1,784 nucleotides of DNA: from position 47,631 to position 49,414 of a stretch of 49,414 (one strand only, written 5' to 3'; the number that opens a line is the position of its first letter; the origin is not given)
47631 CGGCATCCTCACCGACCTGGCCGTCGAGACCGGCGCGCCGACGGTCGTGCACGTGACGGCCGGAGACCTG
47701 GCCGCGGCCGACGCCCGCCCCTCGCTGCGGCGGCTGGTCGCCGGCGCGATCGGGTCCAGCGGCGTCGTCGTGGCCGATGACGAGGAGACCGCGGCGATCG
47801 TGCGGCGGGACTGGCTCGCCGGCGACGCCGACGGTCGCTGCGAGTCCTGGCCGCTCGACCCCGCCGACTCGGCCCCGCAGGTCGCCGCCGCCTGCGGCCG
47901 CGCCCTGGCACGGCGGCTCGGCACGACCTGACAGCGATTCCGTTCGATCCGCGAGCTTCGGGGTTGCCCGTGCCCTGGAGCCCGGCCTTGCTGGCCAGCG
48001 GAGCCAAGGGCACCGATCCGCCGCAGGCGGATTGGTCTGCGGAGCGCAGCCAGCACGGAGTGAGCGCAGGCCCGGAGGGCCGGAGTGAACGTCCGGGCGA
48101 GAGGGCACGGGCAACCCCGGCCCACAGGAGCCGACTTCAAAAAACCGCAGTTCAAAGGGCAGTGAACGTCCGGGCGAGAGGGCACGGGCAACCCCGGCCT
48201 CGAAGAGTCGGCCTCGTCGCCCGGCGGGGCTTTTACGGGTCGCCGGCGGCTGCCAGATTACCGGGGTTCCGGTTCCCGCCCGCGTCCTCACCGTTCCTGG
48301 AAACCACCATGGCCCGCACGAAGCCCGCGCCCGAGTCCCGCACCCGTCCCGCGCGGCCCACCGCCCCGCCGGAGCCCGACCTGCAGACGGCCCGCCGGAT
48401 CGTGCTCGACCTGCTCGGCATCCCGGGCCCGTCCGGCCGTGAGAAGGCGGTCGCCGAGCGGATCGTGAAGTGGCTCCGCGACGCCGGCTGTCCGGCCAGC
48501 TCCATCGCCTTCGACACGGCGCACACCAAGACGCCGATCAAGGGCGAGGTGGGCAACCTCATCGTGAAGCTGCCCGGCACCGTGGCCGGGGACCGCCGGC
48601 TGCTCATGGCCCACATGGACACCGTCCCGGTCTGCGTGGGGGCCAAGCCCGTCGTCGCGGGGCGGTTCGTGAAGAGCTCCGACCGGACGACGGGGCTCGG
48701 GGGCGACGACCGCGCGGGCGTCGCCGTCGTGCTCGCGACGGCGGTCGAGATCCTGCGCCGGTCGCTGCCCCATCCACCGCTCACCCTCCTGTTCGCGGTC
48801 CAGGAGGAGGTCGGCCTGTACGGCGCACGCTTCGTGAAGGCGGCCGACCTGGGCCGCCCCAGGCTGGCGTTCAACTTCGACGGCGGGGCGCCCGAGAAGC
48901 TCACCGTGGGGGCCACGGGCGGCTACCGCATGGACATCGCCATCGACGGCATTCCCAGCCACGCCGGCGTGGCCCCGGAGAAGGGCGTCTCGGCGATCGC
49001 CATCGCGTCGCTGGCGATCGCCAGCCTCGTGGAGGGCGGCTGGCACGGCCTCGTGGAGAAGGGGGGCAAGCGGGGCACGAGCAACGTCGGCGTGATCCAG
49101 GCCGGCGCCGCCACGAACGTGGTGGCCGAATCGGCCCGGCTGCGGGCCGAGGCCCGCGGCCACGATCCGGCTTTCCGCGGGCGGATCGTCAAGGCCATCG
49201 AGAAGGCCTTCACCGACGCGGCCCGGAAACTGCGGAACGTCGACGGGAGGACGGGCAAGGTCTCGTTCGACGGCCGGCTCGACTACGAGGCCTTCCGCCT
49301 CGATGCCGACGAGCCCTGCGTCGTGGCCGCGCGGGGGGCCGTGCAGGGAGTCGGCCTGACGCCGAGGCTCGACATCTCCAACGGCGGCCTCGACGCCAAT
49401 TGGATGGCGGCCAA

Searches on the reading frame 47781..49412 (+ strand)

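Call 28: search_protein_families(library=pfam, proteins=[window:47781-49412:+], max_evalue=0.001)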
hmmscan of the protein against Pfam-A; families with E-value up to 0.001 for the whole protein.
window:47781-49412:+ (544 aa): 4 families
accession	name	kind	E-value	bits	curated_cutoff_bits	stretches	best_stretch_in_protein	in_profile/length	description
PF01546.33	Peptidase_M20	-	7e-13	49.4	24.6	1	274-542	1-164/206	Peptidase family M20/M25/M40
PF07687.19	M20_dimer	-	2.6e-12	47.1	21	1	381-482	6-104/107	Peptidase dimerisation domain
PF05343.19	Peptidase_M42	-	1.5e-10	41.1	23.2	1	296-354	120-178/292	M42 glutamyl aminopeptidase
PF04389.22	Peptidase_M28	-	1.1e-08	35.4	21.3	1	259-372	1-98/193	Peptidase family M28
